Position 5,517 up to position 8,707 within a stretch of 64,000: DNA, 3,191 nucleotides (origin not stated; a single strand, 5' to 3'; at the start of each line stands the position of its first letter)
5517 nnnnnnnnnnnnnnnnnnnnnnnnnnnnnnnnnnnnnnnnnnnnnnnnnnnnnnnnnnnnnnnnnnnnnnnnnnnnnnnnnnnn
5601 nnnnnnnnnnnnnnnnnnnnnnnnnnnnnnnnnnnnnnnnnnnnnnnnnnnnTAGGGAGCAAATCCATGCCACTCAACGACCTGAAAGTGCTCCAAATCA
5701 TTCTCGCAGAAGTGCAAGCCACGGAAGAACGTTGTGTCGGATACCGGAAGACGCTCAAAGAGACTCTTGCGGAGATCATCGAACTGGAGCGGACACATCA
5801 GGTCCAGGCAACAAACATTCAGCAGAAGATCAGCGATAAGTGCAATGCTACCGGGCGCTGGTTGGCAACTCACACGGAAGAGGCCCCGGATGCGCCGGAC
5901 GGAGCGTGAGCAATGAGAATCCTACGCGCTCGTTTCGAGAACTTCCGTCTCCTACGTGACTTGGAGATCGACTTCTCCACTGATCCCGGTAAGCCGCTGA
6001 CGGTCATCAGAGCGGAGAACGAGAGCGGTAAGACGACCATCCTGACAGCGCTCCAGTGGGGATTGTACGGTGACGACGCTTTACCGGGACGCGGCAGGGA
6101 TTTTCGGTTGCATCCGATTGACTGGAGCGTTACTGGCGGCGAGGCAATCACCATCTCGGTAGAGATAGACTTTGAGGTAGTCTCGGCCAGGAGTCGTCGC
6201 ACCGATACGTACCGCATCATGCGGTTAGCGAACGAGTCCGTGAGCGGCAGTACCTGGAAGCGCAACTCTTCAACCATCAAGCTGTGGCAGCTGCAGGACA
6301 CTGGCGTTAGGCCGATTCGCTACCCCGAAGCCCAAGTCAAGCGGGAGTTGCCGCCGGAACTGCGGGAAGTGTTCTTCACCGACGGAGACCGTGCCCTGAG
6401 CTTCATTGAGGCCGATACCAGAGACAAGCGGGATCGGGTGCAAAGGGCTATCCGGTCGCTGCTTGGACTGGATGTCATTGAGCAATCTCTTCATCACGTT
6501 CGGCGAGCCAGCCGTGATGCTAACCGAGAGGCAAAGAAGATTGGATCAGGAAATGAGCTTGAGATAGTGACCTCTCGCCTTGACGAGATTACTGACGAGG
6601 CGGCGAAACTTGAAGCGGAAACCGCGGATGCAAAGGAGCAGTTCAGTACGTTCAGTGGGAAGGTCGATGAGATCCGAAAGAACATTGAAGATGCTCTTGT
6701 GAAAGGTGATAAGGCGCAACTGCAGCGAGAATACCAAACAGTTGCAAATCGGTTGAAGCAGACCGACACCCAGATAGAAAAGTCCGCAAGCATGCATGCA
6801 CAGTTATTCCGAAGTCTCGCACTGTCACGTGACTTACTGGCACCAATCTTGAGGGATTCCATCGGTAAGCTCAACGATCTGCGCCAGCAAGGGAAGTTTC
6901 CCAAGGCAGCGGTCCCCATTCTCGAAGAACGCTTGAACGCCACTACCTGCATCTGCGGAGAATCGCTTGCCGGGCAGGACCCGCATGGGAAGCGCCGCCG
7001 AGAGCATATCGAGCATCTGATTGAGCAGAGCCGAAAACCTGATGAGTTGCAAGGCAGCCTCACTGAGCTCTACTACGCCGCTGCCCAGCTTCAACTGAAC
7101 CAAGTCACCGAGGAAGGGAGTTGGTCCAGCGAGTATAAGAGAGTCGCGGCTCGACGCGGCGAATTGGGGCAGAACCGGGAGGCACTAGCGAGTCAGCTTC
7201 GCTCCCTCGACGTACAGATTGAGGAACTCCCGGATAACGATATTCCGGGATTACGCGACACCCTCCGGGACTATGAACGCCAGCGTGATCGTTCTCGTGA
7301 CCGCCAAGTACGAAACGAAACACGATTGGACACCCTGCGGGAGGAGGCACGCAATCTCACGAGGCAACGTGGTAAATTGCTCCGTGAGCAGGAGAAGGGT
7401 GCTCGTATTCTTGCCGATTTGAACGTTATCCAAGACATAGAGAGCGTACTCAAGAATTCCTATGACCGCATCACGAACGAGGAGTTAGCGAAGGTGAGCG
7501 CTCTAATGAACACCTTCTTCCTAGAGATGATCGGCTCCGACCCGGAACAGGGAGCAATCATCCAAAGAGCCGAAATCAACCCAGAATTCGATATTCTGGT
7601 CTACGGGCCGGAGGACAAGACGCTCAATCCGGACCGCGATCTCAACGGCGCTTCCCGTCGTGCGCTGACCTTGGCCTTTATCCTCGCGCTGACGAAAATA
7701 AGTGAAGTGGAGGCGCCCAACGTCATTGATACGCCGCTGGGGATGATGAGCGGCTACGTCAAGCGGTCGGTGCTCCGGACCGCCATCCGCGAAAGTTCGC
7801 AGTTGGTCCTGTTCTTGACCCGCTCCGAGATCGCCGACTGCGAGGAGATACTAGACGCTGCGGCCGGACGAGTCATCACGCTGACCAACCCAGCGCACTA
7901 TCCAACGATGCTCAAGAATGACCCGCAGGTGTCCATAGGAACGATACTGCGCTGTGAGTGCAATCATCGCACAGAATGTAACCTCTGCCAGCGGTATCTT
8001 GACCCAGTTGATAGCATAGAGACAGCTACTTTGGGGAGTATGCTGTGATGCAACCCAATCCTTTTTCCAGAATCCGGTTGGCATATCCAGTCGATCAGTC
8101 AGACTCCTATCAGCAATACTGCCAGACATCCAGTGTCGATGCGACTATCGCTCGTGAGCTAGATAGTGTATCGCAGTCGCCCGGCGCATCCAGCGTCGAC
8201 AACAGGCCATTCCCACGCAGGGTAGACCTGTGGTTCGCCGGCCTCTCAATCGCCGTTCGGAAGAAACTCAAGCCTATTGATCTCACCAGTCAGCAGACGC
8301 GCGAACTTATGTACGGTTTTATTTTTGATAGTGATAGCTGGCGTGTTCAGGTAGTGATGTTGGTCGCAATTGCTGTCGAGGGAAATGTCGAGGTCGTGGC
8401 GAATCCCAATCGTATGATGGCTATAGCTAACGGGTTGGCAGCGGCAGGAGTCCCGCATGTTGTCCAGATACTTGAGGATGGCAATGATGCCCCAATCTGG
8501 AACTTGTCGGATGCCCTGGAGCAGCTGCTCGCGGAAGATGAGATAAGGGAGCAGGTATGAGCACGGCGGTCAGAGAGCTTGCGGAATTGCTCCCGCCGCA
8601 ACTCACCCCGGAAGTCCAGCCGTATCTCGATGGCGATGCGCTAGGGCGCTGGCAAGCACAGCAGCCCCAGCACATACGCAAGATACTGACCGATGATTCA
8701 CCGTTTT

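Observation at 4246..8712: Five-gene helicase + DndD/Rad50-like ATPase operon that matches no system I can name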

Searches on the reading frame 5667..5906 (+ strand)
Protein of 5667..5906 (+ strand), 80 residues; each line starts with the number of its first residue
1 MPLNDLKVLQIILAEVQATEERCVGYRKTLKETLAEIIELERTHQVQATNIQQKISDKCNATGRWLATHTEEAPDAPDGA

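Call 5: search_protein_families(library=pfam, proteins=[window:5667-5906:+], max_evalue=0.1)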
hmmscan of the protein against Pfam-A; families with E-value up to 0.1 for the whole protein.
window:5667-5906:+ (80 aa): 0 families

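Call 6: search_protein_families(library=padloc, proteins=[window:5667-5906:+], max_evalue=0.1)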
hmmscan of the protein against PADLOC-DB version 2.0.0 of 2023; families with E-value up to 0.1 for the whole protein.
window:5667-5906:+ (80 aa): 1 family
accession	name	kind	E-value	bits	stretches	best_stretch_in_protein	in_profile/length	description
PDLC02190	DUF3780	-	0.019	12.1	1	18-54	154-190/361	-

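Call 7: search_protein_families(library=ncbifam, proteins=[window:5667-5906:+], max_evalue=0.1)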
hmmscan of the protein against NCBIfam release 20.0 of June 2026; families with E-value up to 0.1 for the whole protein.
window:5667-5906:+ (80 aa): 1 family
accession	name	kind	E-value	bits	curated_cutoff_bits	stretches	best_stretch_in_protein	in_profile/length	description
NF004859.0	PRK06214.1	equivalog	0.058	12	432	1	2-70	221-288/539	sulfite reductase subunit alpha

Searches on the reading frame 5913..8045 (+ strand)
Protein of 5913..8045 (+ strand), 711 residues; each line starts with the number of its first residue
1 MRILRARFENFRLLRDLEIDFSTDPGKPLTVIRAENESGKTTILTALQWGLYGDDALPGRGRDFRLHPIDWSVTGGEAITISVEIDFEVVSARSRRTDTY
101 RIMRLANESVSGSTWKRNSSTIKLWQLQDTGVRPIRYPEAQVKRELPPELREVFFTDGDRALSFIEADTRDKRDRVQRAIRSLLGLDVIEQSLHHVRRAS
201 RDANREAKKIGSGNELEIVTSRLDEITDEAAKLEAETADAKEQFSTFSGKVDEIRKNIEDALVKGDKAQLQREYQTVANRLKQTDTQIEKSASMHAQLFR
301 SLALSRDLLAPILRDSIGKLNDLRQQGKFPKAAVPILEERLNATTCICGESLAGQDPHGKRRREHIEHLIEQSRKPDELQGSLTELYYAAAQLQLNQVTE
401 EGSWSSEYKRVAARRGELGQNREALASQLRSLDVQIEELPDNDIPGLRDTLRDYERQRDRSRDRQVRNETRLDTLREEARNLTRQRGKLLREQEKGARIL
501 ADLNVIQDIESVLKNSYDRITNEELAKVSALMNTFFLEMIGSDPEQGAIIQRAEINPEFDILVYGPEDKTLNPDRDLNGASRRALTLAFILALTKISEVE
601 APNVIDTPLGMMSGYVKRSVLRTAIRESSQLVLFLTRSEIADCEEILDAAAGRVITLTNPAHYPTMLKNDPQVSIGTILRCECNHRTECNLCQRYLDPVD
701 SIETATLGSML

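Call 5: search_protein_families(library=pfam, proteins=[window:5913-8045:+], max_evalue=0.1)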
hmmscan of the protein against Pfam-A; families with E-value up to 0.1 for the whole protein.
window:5913-8045:+ (711 aa): 5 families
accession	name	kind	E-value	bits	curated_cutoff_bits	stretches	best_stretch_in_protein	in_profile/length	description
PF13476.12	AAA_23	-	1.9e-20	74.8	27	1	8-260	4-195/201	AAA domain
PF13175.12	AAA_15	-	3.1e-08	34.1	32.1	1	1-49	1-45/374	AAA ATPase domain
PF13514.12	AAA_27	-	6.3e-06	26.4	22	1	1-53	1-52/206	AAA domain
PF06810.17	Phage_scaffold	-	0.00014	22.3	35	2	406-474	27-97/170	Phage capsid assembly scaffolding protein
PF09818.15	ABC_ATPase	-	0.048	13.1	23.2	1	29-64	81-114/283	P-loop domain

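Call 6: search_protein_families(library=padloc, proteins=[window:5913-8045:+], max_evalue=0.1)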
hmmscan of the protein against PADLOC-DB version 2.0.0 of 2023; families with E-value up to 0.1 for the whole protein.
window:5913-8045:+ (711 aa): 96 families (the best 25 are shown)
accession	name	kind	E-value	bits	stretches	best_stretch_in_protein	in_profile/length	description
PDLC02741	PbeC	-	2.2e-51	173.2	1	7-518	7-497/644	PbeC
PDLC02714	PbeC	-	1.6e-49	167.3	1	1-562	1-538/651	PbeC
PDLC02730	PbeC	-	2.2e-49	166.8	1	1-645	1-639/651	PbeC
PDLC02722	PbeC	-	3.1e-46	156.3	1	1-638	1-613/643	PbeC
PDLC02723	PbeC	-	7.6e-44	148.2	1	2-621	2-603/618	PbeC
PDLC02663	DndD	-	1e-39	135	1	6-641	6-638/675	DndD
PDLC02739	PbeC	-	1.3e-37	127.8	1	1-518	1-499/644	PbeC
PDLC02668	DndD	-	2.8e-37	127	1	9-642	9-626/659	DndD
PDLC02740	PbeC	-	3.7e-37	126.5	1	18-642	19-623/648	PbeC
PDLC02756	PbeC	-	4.8e-37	126.3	1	3-641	3-624/643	PbeC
PDLC02726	PbeC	-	5.3e-37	125.6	1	2-642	2-608/637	PbeC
PDLC02732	PbeC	-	3.2e-36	123.2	1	1-639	1-622/625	PbeC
PDLC02729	PbeC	-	1.1e-34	117.9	1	3-642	3-637/668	PbeC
PDLC02750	PbeC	-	1.9e-34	117.2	1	1-527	1-496/629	PbeC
PDLC02753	PbeC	-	4e-34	116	1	1-520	1-503/648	PbeC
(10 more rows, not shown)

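Call 7: search_protein_families(library=ncbifam, proteins=[window:5913-8045:+], max_evalue=0.1)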
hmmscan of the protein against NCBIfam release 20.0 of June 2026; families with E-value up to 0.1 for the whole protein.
window:5913-8045:+ (711 aa): 6 families
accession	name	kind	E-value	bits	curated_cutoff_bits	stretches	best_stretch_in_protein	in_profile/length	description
TIGR03185.1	DNA_S_dndD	equivalog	2.9e-38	131.8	245.85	1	9-641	9-617/650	DNA sulfur modification protein DndD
NF002572.0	PRK02224.1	equivalog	2.4e-11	42.7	1087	2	1-58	1-54/888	DNA double-strand break repair ATPase Rad50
NF045487.1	ASRP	equivalog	1e-09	37.6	300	2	185-592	164-545/593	archaea-specific SMC-related protein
TIGR00618.1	sbcc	subfamily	3.7e-06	25.2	478.5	1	1-91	1-86/1043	exonuclease subunit SbcC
NF041760.1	PtuA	equivalog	7.9e-06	25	500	1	6-48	55-93/524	retron Ec78 anti-phage system effector ATPase PtuA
TIGR02169.1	SMC_prok_A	equivalog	2.1e-05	22.4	729.4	2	186-302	261-374/1165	chromosome segregation protein SMC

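Call 58: search_solved_structures(query=window:5913-8045:+, max_evalue=0.001)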
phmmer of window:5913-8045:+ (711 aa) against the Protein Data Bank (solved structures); distinct sequences matched with E-value up to 0.001: 0.

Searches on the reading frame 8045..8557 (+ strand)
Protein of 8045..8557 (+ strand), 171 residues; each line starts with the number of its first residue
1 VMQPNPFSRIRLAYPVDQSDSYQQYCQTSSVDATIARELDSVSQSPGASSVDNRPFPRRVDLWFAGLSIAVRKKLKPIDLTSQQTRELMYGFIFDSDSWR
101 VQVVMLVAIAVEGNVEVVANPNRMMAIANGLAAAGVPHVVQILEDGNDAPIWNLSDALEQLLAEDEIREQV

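Call 5: search_protein_families(library=pfam, proteins=[window:8045-8557:+], max_evalue=0.1)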
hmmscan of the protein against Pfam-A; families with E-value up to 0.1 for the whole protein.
window:8045-8557:+ (171 aa): 0 families

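Call 6: search_protein_families(library=padloc, proteins=[window:8045-8557:+], max_evalue=0.1)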
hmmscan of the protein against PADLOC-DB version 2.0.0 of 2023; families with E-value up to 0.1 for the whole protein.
window:8045-8557:+ (171 aa): 1 family
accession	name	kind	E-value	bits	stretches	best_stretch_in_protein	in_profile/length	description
PDLC00433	ThsB1|ThsB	-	0.037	12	1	85-120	2-36/164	TIR-like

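Call 7: search_protein_families(library=ncbifam, proteins=[window:8045-8557:+], max_evalue=0.1)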
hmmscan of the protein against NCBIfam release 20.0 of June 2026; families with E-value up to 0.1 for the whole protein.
window:8045-8557:+ (171 aa): 0 families

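Call 15: search_solved_structures(query=window:8045-8557:+, max_evalue=10)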
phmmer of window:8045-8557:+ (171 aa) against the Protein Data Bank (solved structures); distinct sequences matched with E-value up to 10: 0.

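Call 40: search_solved_structures(query=A2, max_evalue=10, show_alignments=2)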
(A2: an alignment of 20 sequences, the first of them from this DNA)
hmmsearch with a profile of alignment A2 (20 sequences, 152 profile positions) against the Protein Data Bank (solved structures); distinct sequences matched with E-value up to 10: 4.
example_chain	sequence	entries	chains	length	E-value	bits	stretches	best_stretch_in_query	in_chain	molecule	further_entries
9rgp_A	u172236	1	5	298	0.48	13.1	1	30-55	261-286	pH gated chloride channel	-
9rgo_A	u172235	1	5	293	0.48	13.1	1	30-55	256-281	pH gated chloride channel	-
9rgn_A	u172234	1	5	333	0.54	12.9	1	30-55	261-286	pH gated chloride channel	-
9rgm_A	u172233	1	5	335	0.55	12.9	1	30-55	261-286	pH gated chloride channel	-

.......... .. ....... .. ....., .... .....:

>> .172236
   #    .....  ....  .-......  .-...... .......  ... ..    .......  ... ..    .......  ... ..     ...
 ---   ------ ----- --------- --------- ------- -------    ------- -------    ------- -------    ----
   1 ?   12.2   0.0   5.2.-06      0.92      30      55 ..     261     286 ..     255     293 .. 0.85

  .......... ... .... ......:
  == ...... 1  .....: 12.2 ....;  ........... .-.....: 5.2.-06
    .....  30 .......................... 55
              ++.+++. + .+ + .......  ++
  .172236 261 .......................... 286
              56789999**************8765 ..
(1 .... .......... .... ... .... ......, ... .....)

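Call 41: search_protein_families(library=pfam, alignment_id=A2, max_evalue=10)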
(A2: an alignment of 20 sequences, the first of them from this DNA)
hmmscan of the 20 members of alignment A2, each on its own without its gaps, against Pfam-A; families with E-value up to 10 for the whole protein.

A. member 1, seq(171 aa): 0 families

B. families by the number of members that match (of 20 scanned): 6 families
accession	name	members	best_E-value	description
PF07878.17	RHH_5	1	0.092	CopG-like RHH_1 or ribbon-helix-helix domain, RHH_5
PF18494.6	Pullulanase_Ins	1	0.12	Pullulanase Ins domain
PF02257.21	RFX_DNA_binding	1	0.13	RFX DNA-binding domain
PF20388.3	DUF6683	1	0.14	Family of unknown function (DUF6683)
PF16138.10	DUF4846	1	0.15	Domain of unknown function (4846)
PF11050.13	Viral_env_E26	1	0.21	Virus envelope protein E26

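Call 42: find_homologous_proteins(query=A2, max_evalue=0.00001)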
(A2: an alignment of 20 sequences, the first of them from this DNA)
Query A2 (20 sequences) (171 aa, profile of the alignment): 1652 proteins with E <= 0.00001 among 8000 candidates; the best 120 are listed.
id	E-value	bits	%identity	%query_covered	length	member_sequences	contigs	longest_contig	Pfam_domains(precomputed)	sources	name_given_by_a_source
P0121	1.0e-73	264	56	94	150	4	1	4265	-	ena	-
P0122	1.1e-73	264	57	92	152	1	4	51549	-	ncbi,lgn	-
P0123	1.8e-73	263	55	95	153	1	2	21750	-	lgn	-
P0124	1.8e-73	263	54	95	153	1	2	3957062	-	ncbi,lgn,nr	ncbi:MAG: hypothetical protein H6843_01025 [Rhodospirillaceae bacterium]|nr:hypothetical protein [Rh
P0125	2.7e-73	262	60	94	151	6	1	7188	-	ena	-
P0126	3.4e-73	262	54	96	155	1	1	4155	-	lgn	-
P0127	4.0e-73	262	54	92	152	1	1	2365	-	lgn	-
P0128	4.6e-73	262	52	95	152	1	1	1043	-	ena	-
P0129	7.8e-73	261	54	92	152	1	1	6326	-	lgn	-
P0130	7.9e-73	261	54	92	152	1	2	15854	-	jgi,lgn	-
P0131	9.2e-73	261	54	92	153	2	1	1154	-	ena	-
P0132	1.2e-72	260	56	92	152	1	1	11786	-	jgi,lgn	-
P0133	1.7e-72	260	54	92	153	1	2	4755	-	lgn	-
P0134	2.6e-72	259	55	92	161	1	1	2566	-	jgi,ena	-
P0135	3.0e-72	259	56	95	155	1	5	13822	-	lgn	-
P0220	1.2e-69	251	49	92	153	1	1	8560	-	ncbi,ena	-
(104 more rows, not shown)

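Call 47: predict_structure(alignment_id=A3)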
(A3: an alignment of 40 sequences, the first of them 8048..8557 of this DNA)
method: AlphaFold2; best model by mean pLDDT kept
length: 170 residues; sequences in the alignment: 40
mean_pLDDT: 75.2   pTM: 0.73
mean pLDDT of the five models: 75.2, 74.5, 74.1, 72.9, 70.6
residues with pLDDT >= 90: 39; 70-90: 63; 50-70: 57; < 50: 11
segments of 3 or more residues with pLDDT < 50: 42-50
pLDDT, mean of each block of 10 residues (from residue 1): 66 92 78 53 43 81 90 89 80 69 80 65 89 94 83 66 61
secondary structure, 60 per line:
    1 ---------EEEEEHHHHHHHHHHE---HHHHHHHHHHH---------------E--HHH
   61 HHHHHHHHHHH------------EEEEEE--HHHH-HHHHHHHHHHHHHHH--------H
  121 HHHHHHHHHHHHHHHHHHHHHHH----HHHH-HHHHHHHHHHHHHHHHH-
elements in order: E10-14 H15-24 H29-39 H58-71 E84-89 H92-95 H97-111 H120-143 H148-151 H153-169

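Call 52: fold_search(model_id=the predicted structure, library=pdb)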
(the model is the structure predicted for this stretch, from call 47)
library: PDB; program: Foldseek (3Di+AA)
matches with E <= 10: 69; with E <= 0.001: 0
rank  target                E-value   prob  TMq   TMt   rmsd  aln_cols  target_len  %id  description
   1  5wtu_C                1.1e+00  0.35  0.31  0.49   9.0       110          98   11  Crystal structure of DndE G21/24K mutant involved in DNA phosphorothioation (released 2018-02-21)
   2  9f11_G                1.1e+00  0.30  0.34  0.50   5.7       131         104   11  CryoEM structure of the F plasmid relaxosome with oriT DNA ss-27_+3ds+4_+143 and TraI its TE mode, derived from ss-27_ (released 2025-06-04)
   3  4lrv_M                1.2e+00  0.28  0.36  0.52   6.0       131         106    9  Crystal structure of DndE from Escherichia coli B7A involved in DNA phosphorothioation modification (released 2013-08-28)
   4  9f0z_E                1.2e+00  0.25  0.36  0.49   6.1       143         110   11  CryoEM structure of the F plasmid relaxosome with truncated TraI1-863 in its TE mode, derived from the ss-27_+8ds+9_+1 (released 2025-06-04)
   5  4lrv_K                1.7e+00  0.25  0.38  0.55   6.5       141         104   11  Crystal structure of DndE from Escherichia coli B7A involved in DNA phosphorothioation modification (released 2013-08-28)
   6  8i3j                  2.2e+00  0.03  0.17  0.12  21.2       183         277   10  Crystal structure of human inner-arm dynein heavy chain d stalk and microtubule binding domain (released 2023-08-09)
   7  4lrv_E                3.0e+00  0.21  0.37  0.57   7.3       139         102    9  Crystal structure of DndE from Escherichia coli B7A involved in DNA phosphorothioation modification (released 2013-08-28)
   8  6rza_X                3.0e+00  0.01  0.13  0.14  16.0       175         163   12  Cryo-EM structure of the human inner arm dynein DNAH7 microtubule binding domain bound to microtubules (released 2019-07-10)
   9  5wtu_D                3.1e+00  0.25  0.31  0.51   4.3        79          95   10  Crystal structure of DndE G21/24K mutant involved in DNA phosphorothioation (released 2018-02-21)
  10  4lrv_P                3.1e+00  0.15  0.36  0.53   7.5       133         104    8  Crystal structure of DndE from Escherichia coli B7A involved in DNA phosphorothioation modification (released 2013-08-28)
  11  4a1w_D                3.3e+00  0.04  0.20  0.23  16.5       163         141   13  Crystal structure of alpha-beta foldamer 4c in complex with Bcl-xL (released 2011-12-28)
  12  2rr7_MODEL_1_A        4.0e+00  0.02  0.14  0.15  15.5       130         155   15  Microtubule Binding Domain of DYNEIN-C (released 2011-06-08)
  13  5wtu_A                4.5e+00  0.16  0.32  0.48   4.5        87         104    9  Crystal structure of DndE G21/24K mutant involved in DNA phosphorothioation (released 2018-02-21)
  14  4lrv_F                4.5e+00  0.14  0.36  0.55   7.7       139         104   11  Crystal structure of DndE from Escherichia coli B7A involved in DNA phosphorothioation modification (released 2013-08-28)
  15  4qve_A                4.5e+00  0.04  0.19  0.22  15.2       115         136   16  Crystal structure of Bcl-xL in complex with BID BH3 domain (released 2015-06-10)
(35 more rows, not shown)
